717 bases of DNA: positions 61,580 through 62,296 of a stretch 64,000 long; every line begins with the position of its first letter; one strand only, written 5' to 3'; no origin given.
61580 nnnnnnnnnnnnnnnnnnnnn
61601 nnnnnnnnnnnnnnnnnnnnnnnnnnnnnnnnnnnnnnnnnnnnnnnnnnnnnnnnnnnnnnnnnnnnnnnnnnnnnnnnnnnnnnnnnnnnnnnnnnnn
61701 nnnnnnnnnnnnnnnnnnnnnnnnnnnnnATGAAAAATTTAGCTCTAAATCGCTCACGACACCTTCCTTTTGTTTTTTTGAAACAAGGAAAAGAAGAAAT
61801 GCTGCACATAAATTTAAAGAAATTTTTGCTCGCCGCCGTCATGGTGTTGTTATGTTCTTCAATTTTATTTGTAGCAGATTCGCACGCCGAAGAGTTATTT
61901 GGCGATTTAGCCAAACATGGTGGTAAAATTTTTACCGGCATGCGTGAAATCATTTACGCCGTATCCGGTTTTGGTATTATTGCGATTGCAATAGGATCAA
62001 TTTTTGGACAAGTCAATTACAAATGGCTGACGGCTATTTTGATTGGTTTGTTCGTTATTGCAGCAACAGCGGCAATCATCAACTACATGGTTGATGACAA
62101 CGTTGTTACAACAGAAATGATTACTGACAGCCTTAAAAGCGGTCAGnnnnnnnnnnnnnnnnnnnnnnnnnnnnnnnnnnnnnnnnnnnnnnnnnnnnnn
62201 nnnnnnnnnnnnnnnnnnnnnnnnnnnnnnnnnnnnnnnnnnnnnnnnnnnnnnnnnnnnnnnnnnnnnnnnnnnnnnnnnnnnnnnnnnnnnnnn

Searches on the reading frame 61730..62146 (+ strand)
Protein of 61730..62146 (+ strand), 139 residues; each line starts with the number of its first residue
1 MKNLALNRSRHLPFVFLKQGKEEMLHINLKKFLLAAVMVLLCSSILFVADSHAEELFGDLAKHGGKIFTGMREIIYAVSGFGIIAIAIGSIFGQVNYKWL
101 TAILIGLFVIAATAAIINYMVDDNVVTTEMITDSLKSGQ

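Call 5: search_protein_families(library=pfam, proteins=[window:61730-62146:+], max_evalue=1)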
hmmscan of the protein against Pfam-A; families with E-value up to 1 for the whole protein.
window:61730-62146:+ (139 aa): 4 families
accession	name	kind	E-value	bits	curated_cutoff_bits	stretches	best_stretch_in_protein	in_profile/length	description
PF04956.18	TrbC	-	4.3e-06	27.3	27.9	1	30-119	12-97/98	TrbC/VIRB2 pilin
PF16962.11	ABC_export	-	0.016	14.1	29.7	1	24-120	430-526/531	Putative ABC exporter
PF19764.4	DUF6251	-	0.16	12.2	26.5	1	79-125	59-105/126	Family of unknown function (DUF6251)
PF14055.11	NVEALA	-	0.23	11.6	27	0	103-130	6-33/62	NVEALA protein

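Call 6: find_encoding_contigs(protein=window:61730-62146:+, flank=10000, max_places=6)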
Protein window:61730-62146:+ (139 aa): 11 contigs read that carry it; 6 places shown.
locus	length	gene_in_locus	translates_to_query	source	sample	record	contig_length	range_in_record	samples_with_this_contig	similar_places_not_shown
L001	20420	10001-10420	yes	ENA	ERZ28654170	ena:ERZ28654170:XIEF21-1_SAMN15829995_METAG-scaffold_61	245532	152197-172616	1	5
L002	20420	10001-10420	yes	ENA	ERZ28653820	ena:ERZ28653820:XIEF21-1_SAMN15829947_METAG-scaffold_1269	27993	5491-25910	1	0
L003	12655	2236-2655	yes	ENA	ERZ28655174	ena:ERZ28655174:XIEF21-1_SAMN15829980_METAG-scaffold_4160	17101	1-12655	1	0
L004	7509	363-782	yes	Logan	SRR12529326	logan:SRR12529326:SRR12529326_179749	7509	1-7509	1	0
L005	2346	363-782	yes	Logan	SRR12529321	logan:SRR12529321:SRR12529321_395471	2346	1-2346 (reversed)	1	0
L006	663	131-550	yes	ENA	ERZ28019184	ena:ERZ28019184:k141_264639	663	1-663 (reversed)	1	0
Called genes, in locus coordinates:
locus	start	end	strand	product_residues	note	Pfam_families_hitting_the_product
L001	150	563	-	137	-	-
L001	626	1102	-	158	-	-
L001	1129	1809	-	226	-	-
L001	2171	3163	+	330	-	PF02016:Peptidase_S66, PF17676:Peptidase_S66C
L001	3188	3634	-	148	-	-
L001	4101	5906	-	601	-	PF00912:Transgly, PF00905:Transpeptidase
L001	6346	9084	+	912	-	PF02739:5_3_exonuc_N, PF01367:5_3_exonuc, PF01612:DNA_pol_A_exo1, PF00476:DNA_pol_A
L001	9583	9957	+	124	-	PF04956:TrbC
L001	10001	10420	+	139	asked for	PF04956:TrbC (weak)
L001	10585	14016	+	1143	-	-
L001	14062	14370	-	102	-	-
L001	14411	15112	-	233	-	-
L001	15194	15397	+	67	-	PF04070:DUF378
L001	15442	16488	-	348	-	PF21694:DNA_pol3_delta_C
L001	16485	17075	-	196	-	-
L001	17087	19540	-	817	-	PF00133:tRNA-synt_1, PF01406:tRNA-synt_1e (faint), PF09334:tRNA-synt_1g, PF13603:tRNA-synt_1_2, PF00133:tRNA-synt_1, PF09334:tRNA-synt_1g (weak), PF08264:Anticodon_1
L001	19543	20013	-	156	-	PF12100:DUF3576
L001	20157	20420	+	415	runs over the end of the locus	PF01029:NusB, PF01728:FtsJ (faint), PF01189:Methyltr_RsmB-F, PF13847:Methyltransf_31 (weak)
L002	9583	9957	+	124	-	PF04956:TrbC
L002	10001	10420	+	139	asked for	PF04956:TrbC (weak)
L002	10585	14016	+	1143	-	-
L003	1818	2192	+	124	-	PF04956:TrbC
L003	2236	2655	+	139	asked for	PF04956:TrbC (weak)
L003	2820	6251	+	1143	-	-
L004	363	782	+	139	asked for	PF04956:TrbC (weak)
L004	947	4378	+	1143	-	-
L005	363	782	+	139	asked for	PF04956:TrbC (weak)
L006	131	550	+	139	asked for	PF04956:TrbC (weak)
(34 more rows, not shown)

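Call 13: find_homologous_proteins(query=L001:10585-14013:+)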
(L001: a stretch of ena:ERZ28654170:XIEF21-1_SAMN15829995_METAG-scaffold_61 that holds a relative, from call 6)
Query L001:10585-14013:+ (1143 aa): 62 proteins with E <= 0.001 among 8000 candidates.
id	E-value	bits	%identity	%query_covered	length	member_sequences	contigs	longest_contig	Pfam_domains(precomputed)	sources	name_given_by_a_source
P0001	0.0e+0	2506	100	100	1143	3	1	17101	-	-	-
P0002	0.0e+0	1096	57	87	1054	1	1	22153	-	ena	-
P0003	0.0e+0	1060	56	85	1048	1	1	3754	-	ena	-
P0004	7.8e-267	907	50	89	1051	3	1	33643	-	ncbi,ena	-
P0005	1.0e-227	777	68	49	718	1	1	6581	-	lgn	-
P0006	3.2e-184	633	47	44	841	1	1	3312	-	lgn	-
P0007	8.8e-170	585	50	44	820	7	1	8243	-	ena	-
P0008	7.8e-165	569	49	43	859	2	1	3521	-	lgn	-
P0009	1.6e-161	558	42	57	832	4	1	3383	-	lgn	-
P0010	5.6e-155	536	49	43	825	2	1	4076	-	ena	-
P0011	3.8e-154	533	47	44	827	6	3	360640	-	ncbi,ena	-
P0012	1.1e-153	532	49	43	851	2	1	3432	-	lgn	-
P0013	4.5e-150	520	49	43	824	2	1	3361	-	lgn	-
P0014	3.6e-144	500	54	32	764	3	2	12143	-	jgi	-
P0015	4.2e-126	441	47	29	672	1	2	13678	-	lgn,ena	-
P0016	5.0e-118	414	42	52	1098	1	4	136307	-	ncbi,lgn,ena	-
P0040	1.3e-46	177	35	31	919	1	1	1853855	-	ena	-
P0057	5.1e-9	53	28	20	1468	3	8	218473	-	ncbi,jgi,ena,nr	ncbi:MAG: hypothetical protein E7017_03695 [Alphaproteobacteria bacterium]|nr:hypothetical protein [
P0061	9.6e-5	39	30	19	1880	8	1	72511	-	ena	-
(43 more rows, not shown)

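Call 20: find_related_loci(query=A1, collection=genome_contigs, flank=10000)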
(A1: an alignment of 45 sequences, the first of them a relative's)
Query A1 (1143 aa) in genome_contigs; peptide patterns used: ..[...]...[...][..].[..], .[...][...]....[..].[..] (x = any residue, [..] = any of these).
170 stretches matched a pattern; 94 encode a relative of the query (tblastn E <= 1e-3); the best 80 are kept; 80 distinct loci.
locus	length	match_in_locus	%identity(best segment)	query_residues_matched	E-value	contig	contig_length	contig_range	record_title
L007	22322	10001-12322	48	1-913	4e-125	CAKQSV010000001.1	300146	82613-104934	MAG: uncultured Alphaproteobacteria bacterium isolate REFINED_METABAT215_TOP10_CONTIGS_1500_ASSEMBLY_K77_MERGED__Hadza_M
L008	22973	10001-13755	39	1-1030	6e-112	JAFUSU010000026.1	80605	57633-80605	MAG: Alphaproteobacteria bacterium isolate RGIG4793 Roe_deer_Reticulum-3__c2414, whole genome shotgun sequence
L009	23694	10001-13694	42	1-813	1e-99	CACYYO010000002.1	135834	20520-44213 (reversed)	MAG: uncultured Rhodospirillales bacterium isolate RUG12396 genome assembly, contig: RUG12396_asm_2, whole genome shotgu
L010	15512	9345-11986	41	1-899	2e-95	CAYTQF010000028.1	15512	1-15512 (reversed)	MAG TPA_asm: uncultured Azospirillaceae bacterium isolate SRP199465_co2_47 genome assembly, contig: NODE_11531_length_15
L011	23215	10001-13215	34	430-919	3e-59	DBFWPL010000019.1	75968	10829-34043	MAG TPA_asm: Alphaproteobacteria bacterium isolate MAG7984 contig19, whole genome shotgun sequence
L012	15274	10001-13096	35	415-901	5e-57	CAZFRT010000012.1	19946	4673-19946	MAG TPA_asm: uncultured Azospirillum sp. isolate SRP199465_co1_102 genome assembly, contig: NODE_7231_length_19946_cov_6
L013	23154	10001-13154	35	411-910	1e-54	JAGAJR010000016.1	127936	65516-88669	MAG: Alphaproteobacteria bacterium isolate RGIG8504 Water_deer_Cecum-2__c357554, whole genome shotgun sequence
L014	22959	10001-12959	35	391-756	3e-49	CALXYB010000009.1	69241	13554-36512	MAG: uncultured Alphaproteobacteria bacterium isolate BRZ_DL__bin79 genome assembly, contig: BRZ_DL__NODE_646_length_692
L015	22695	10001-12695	35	435-757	2e-48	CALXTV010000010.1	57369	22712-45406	MAG: uncultured Alphaproteobacteria bacterium isolate BRZ_LG__bin14 genome assembly, contig: BRZ_LG__NODE_713_length_573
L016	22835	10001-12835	38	435-757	2e-47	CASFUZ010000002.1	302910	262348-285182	uncultured proteobacterium isolate O15_L1_384384_idba_bin.74 genome assembly, contig: O15_L1_384384_idba_bin.74.fa_scaff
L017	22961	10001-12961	35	435-754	9e-46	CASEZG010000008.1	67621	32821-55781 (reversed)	uncultured proteobacterium isolate O35_L1_319319_idba_bin.187 genome assembly, contig: O35_L1_319319_idba_bin.187.fa_sca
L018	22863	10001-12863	36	435-751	2e-45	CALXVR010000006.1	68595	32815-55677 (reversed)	MAG: uncultured Alphaproteobacteria bacterium isolate BRZ_SB__bin123 genome assembly, contig: BRZ_SB__NODE_492_length_68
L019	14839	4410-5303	35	435-757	4e-38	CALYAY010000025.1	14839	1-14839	MAG: uncultured Alphaproteobacteria bacterium isolate BRZ_RM__bin80 genome assembly, contig: BRZ_RM__NODE_5652_length_14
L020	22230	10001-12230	31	435-890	3e-37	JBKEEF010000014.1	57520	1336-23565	MAG: Alphaproteobacteria bacterium isolate VLC_001 k251_2661100, whole genome shotgun sequence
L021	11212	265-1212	32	435-769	9e-37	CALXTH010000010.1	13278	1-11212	MAG: uncultured Alphaproteobacteria bacterium isolate E30__bin229 genome assembly, contig: E30__k127_7862116, whole geno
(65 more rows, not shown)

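Call 21: find_encoding_contigs(protein=P0040, flank=10000, max_places=1)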
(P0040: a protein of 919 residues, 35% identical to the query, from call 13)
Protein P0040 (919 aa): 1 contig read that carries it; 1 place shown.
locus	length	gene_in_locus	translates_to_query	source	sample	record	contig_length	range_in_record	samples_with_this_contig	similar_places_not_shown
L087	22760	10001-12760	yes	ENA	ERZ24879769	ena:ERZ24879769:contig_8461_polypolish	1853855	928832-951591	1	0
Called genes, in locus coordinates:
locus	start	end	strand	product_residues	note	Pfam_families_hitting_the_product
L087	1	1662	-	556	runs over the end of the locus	PF00437:T2SSE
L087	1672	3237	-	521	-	-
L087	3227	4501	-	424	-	PF06864:PAP_PilO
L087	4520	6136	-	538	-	PF00263:Secretin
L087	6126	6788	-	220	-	PF10671:TcpQ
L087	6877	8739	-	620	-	-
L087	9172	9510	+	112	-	PF04956:TrbC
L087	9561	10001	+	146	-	PF04956:TrbC (weak)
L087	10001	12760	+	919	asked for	-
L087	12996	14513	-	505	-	-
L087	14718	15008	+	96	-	-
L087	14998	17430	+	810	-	PF27097:VirB4_TrbE_N (weak), PF03135:CagE_TrbE_VirB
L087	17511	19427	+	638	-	-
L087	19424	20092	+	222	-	-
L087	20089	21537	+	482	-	-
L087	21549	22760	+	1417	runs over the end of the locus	-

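Call 22: find_encoding_contigs(protein=P0057, flank=10000, max_places=1)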
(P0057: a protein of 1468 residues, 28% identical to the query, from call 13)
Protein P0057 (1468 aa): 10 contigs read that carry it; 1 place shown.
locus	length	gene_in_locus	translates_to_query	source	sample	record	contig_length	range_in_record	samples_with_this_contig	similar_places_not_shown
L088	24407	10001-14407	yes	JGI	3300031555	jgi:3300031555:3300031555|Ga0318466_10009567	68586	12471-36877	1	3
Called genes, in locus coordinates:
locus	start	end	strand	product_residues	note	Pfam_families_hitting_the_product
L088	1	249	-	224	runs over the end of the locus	PF10671:TcpQ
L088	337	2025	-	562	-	-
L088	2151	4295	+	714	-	-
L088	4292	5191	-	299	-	PF02899:Phage_int_SAM_1, PF13495:Phage_int_SAM_4, PF00589:Phage_integrase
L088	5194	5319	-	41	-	-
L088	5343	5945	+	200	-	PF13189:Cytidylate_kin2 (faint), PF13238:AAA_18, PF13671:AAA_33 (weak), PF01202:SKI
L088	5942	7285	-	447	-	PF01554:MatE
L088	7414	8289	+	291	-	PF00480:ROK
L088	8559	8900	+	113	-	PF04956:TrbC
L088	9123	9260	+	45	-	-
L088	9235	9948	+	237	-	PF04956:TrbC (weak)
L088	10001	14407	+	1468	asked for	-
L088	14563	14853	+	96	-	-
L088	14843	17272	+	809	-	PF03135:CagE_TrbE_VirB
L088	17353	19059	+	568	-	-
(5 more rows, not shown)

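Call 23: find_encoding_contigs(protein=P0061, flank=10000, max_places=1)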
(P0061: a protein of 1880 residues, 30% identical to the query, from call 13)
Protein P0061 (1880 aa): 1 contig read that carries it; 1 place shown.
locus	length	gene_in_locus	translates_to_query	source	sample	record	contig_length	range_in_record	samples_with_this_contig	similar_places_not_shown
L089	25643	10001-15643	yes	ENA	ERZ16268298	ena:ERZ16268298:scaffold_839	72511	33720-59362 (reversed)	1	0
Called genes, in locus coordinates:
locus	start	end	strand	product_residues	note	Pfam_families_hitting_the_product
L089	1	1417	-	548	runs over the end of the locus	PF00437:T2SSE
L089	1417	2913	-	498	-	-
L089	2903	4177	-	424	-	PF06864:PAP_PilO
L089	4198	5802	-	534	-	PF00263:Secretin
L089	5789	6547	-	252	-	PF10671:TcpQ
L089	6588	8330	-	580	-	-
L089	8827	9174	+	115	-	PF04956:TrbC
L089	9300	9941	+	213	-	-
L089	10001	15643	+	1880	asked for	-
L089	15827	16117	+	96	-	-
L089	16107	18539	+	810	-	PF27097:VirB4_TrbE_N (weak), PF03135:CagE_TrbE_VirB, PF19044:P-loop_TraG (faint)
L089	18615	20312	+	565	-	-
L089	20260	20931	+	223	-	-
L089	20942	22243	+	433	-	-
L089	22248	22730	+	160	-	-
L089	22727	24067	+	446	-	-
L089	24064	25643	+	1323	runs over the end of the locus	-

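Call 33: search_protein_families(library=pfam, proteins=[L087:14718-15005:+, L087:17511-19424:+, L087:19424-20089:+, L087:20089-21534:+, L089:18615-20309:+, L089:20942-22240:+, L089:22248-22727:+, L089:22727-24064:+, L089:24064-25641:+, L087:6877-8736:-], max_evalue=1)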
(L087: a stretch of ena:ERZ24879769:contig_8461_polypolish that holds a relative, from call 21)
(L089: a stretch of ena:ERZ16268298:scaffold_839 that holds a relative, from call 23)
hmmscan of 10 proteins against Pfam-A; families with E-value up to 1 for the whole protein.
L087:14718-15005:+ (96 aa): 0 families

L087:17511-19424:+ (638 aa): 8 families
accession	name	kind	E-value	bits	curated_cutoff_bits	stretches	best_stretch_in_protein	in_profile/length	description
PF13851.11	GAS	-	0.00018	21.4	32.3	1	44-160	24-140/200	Growth-arrest specific micro-tubule binding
PF20492.3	ERM_helical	-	0.0027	18.2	40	1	87-163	40-116/120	Ezrin/radixin/moesin, alpha-helical domain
PF13863.11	DUF4200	-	0.0085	16.9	29.7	1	70-132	45-107/119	Domain of unknown function (DUF4200)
PF06810.17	Phage_scaffold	-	0.012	16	35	1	84-155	14-93/170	Phage capsid assembly scaffolding protein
PF16454.10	PI3K_P85_iSH2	-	0.019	15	31.5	1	87-126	20-59/161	Phosphatidylinositol 3-kinase regulatory subunit P85 inter-SH2 domain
PF13093.11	FTA4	-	0.03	14.6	24.8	0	244-317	102-150/199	Kinetochore complex Fta4 of Sim4 subunit, or CENP-50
PF24319.2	DUF7491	-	0.12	13.1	30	1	79-129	26-76/90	Coiled-coil region of unknown function (DUF7491)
PF04136.21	COG3_N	-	0.4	11.1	27.9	1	82-143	33-94/147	Conserved oligomeric Golgi complex subunit 3, N-terminal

L087:19424-20089:+ (222 aa): 1 family
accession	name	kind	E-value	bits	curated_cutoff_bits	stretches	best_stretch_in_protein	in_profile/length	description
PF00851.24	Peptidase_C6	-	0.0059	16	25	0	147-195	79-127/440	Helper component proteinase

L087:20089-21534:+ (482 aa): 5 families
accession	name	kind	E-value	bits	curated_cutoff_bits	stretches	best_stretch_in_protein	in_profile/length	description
PF07219.19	HemY_N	-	0.046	14.3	31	1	34-75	40-81/107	HemY protein N-terminus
PF05873.17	Mt_ATP-synt_D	-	0.071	13.4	27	1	281-361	55-142/154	ATP synthase D chain, mitochondrial (ATP5H)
PF07352.17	Phage_Mu_Gam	-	0.12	12.7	28.3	1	183-227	9-53/149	Bacteriophage Mu Gam like protein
PF06103.16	DUF948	-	0.13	12.9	37.2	0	308-345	39-76/89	Bacterial protein of unknown function (DUF948)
PF10186.14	ATG14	-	0.28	10.7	33.2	1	126-232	26-131/347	Vacuolar sorting 38 and autophagy-related subunit 14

L089:18615-20309:+ (565 aa): 10 families
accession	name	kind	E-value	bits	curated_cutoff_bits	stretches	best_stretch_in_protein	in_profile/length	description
PF06810.17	Phage_scaffold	-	0.0031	17.9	35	1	68-156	9-94/170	Phage capsid assembly scaffolding protein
PF05335.18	DUF745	-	0.0092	16.2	33.3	1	49-132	97-180/183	Protein of unknown function (DUF745)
PF16566.10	CREPT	-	0.016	15.7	29.3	1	33-133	19-118/147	Cell-cycle alteration and expression-elevated protein in tumour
PF06008.19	Laminin_I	-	0.018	15.2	34.6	1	75-164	17-105/259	Laminin Domain I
PF21725.3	T7SS_signal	-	0.02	15.2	27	1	59-164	140-237/241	Putative T7SS secretion signal domain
PF02050.21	FliJ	-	0.023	15.4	28.4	1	73-129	48-104/123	Flagellar FliJ protein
PF11727.13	ISG65-75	-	0.033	13.9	25.1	1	77-168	50-143/281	Invariant surface glycoprotein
PF24423.1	OVT1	-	0.043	14.6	30.9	1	91-140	36-85/100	Major antigen, helical domain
PF05615.18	THOC7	-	0.19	12.5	28.7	1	65-145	36-109/136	Tho complex subunit 7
PF16533.10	SOAR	-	0.26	11.7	25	0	473-528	20-75/101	STIM1 Orai1-activating region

L089:20942-22240:+ (433 aa): 9 families
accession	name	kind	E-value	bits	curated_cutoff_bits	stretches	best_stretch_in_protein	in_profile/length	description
PF10498.14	IFT57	-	0.0012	18.3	40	1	81-178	229-326/360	Intra-flagellar transport protein 57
PF06785.16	UPF0242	-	0.0034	17.9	33.5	1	78-174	87-183/194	Uncharacterised protein family (UPF0242) N-terminus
PF24211.1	DUF7432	-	0.0044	17.8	27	1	76-120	63-106/120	Family of unknown function (DUF7432)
PF07889.17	DUF1664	-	0.026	15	34.6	1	84-156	37-109/124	Protein of unknown function (DUF1664)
PF16515.11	HIP1_clath_bdg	-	0.047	14.5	28.8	1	107-182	21-93/99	Clathrin-binding domain of Huntingtin-interacting protein 1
PF05276.19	SH3BP5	-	0.11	12.7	25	2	81-142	68-127/231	SH3 domain-binding protein 5 (SH3BP5)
PF18288.6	FAA_hydro_N_2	-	0.5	11.3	25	0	151-202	19-71/78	Fumarylacetoacetase N-terminal domain 2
PF11473.13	B2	-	0.75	10.1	25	0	139-173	27-61/73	RNA binding protein B2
PF23367.1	DUF7091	-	0.78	10.6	27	0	86-112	5-31/88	Family of unknown function (DUF7091)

L089:22248-22727:+ (160 aa): 0 families

L089:22727-24064:+ (446 aa): 8 families
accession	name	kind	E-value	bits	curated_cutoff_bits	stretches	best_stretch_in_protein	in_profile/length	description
PF20667.3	Sec10_N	-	0.0002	21.9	27.4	1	115-217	8-94/118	Exocyst complex component Sec10, N-terminal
PF23567.2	Ubiquitin_IARS1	-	0.0097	16.4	22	1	193-235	29-70/92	Isoleucine--tRNA ligase, cytoplasmic, ubiquitin-like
PF09787.14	Golgin_A5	-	0.011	15.8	31.7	1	91-269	46-231/305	Golgin subfamily A member 5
PF14829.11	GPAT_N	-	0.056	13.8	25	1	72-117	17-63/76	Glycerol-3-phosphate acyltransferase N-terminal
PF19757.4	DUF6244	-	0.13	13.2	31.6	1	394-426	3-35/87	Family of unknown function (DUF6244)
PF07889.17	DUF1664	-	0.15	12.5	34.6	1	107-186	24-103/124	Protein of unknown function (DUF1664)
PF15397.11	DUF4618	-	0.32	10.9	34.9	1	112-223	62-174/258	Domain of unknown function (DUF4618)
PF04513.17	Baculo_PEP_C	-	0.68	10.4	38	0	376-424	32-92/140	Baculovirus polyhedron envelope protein, PEP, C terminus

L089:24064-25641:+ (526 aa): 1 family
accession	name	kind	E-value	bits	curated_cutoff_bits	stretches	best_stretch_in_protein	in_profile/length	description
PF20669.3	Exo70_N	-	0.083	13.6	23.9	0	28-89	9-71/83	Exocyst complex component Exo70 N-terminal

L087:6877-8736:- (619 aa): 1 family
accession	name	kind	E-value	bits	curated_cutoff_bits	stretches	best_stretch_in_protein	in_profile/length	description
PF19875.4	DUF6348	-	0.12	12.8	27.7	1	457-560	71-172/195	Family of unknown function (DUF6348)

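Call 35: predict_structure(alignment_id=A1)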
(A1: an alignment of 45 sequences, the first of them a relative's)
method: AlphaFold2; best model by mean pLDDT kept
length: 1143 residues; sequences in the alignment: 45
mean_pLDDT: 68.7   pTM: 0.40
mean pLDDT of the five models: 68.7, 68.3, 68.0, 65.6, 65.0
residues with pLDDT >= 90: 341; 70-90: 292; 50-70: 121; < 50: 389
segments of 3 or more residues with pLDDT < 50: 1-29, 389-419, 423-435, 447-476, 489-527, 553-635, 692-725, 739-777, 982-997, 1033-1052, 1098-1143
pLDDT, mean of each block of 10 residues (from residue 1): 34 39 43 91 95 94 82 95 96 95 95 96 92 95 96 96 97 98 97 97 97 96 95 93 87 78 62 78 73 61 67 78 84 82 88 95 93 93 73 37 38 41 43 49 49 44 44 44 53 43 45 39 46 78 77 46 39 38 37 34 35 36 40 51 69 86 83 88 83 48 35 35 46 48 44 42 41 49 80 88 90 89 88 92 91 92 94 88 93 87 88 90 88 89 92 92 92 88 36 41 69 78 76 42 35 57 67 69 74 63 30 31 32 35 29
secondary structure, 60 per line:
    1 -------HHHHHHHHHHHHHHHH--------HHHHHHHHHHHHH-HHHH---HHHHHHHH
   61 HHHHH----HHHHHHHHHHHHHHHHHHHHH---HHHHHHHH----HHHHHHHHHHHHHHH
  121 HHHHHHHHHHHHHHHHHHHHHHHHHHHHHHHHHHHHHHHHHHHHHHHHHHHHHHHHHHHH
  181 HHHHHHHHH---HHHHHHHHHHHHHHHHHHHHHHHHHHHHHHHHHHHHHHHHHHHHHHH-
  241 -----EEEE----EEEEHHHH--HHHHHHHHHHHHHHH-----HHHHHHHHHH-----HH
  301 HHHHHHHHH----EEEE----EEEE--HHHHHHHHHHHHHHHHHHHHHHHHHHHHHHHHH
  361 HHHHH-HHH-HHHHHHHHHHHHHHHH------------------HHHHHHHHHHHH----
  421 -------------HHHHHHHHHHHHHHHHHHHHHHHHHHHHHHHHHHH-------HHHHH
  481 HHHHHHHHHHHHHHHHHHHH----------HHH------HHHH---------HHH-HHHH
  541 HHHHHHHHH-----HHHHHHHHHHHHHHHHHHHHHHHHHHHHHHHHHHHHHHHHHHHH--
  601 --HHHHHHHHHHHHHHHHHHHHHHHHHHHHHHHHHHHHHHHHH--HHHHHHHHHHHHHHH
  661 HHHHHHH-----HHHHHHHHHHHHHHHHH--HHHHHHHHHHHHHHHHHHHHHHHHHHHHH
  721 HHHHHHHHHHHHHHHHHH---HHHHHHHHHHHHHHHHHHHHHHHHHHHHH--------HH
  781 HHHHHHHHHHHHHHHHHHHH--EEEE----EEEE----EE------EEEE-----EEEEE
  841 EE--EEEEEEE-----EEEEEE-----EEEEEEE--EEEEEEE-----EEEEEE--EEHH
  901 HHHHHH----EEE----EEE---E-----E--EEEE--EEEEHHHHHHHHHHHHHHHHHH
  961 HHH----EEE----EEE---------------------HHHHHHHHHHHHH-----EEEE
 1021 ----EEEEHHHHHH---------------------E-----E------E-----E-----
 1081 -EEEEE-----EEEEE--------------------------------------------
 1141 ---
elements in order (helices of 4 or more, strands of 3 or more residues): H8-23 H32-44 H46-49 H53-65 H70-90 H94-101 H106-189 H193-239 E246-249 E254-257 H258-261 H264-278 H284-293 H299-309 E314-317 E322-325 H328-365 H371-386 H405-416 H434-468 H476-500 H520-523 H537-549 H555-598 H603-643 H646-667 H673-689 H692-738 H742-770 H779-800 E803-806 E811-814 E827-830 E836-842 E845-851 E857-862 E868-874 E877-883 E889-894 H899-906 E911-913 E918-920 E933-936 E939-942 H943-963 E968-970 E975-977 H999-1011 E1017-1020 E1025-1028 H1029-1034 E1082-1086 E1092-1096

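Call 40: fold_search(model_id=the predicted structure, library=pdb)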
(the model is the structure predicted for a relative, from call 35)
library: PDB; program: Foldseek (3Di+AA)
matches with E <= 10: 233; with E <= 0.001: 0
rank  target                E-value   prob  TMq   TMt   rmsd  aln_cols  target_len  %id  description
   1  2fkj_A                1.7e-01  0.90  0.05  0.12   9.5       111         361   17  The crystal structure of engineered OspA (released 2006-11-21)
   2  6ics                  2.5e-01  0.60  0.05  0.16  12.1       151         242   16  Loop deletion mutant (deleting four residues) (released 2019-07-03)
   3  6j48                  2.6e-01  0.54  0.05  0.16  13.3       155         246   14  Glycine mutation on single layer beta-sheet of OspAsm1 (released 2019-03-06)
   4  6j49                  3.2e-01  0.47  0.04  0.15  13.2       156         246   16  Grafting VLADV sequence into OspAsm1 (released 2019-03-06)
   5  6kt1                  3.5e-01  0.51  0.04  0.15  12.8       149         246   17  Crystal structure of an OspA mutant (released 2020-08-26)
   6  2hkd                  4.1e-01  0.44  0.05  0.13  12.6       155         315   14  The crystal structure of engineered OSPA (released 2006-11-21)
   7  6ais                  4.1e-01  0.30  0.04  0.14  14.1       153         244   16  Loop deletion mutant (deleting two residues) (released 2019-07-03)
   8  2oyb                  4.2e-01  0.47  0.04  0.16  13.1       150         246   15  The crystal structure of OspA mutant (released 2008-03-04)
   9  2i5v                  4.6e-01  0.60  0.05  0.17  13.2       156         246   17  Crystal structure of OspA mutant (released 2007-12-25)
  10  1osp_O                6.9e-01  0.23  0.04  0.15  13.5       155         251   15  CRYSTAL STRUCTURE OF OUTER SURFACE PROTEIN A OF BORRELIA BURGDORFERI COMPLEXED WITH A MURINE MONOCLONAL ANTIBODY FAB (released 1997-04-21)
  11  3i2w_B                7.2e-01  0.54  0.08  0.28  22.0       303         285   16  Crystal structure of EFC/F-BAR domain of Drosophila Syndapin/PACSIN (released 2010-03-02)
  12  6iys                  7.6e-01  0.97  0.06  0.23   8.0        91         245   22  Loop deletion and proline insertion mutant (deleting six residues and inserted three proline residues) (released 2019-07-03)
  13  3cka_A                7.6e-01  0.80  0.05  0.16  10.8       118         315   17  The crystal structure of OspA mutant (released 2009-03-17)
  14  1fj1_E                8.3e-01  0.28  0.04  0.15  12.7       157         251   15  LYME DISEASE ANTIGEN OSPA IN COMPLEX WITH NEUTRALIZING ANTIBODY FAB LA-2 (released 2000-10-11)
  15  2i5z                  9.4e-01  0.25  0.05  0.16  13.1       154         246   14  The crystal structure of OspA mutant (released 2007-07-10)
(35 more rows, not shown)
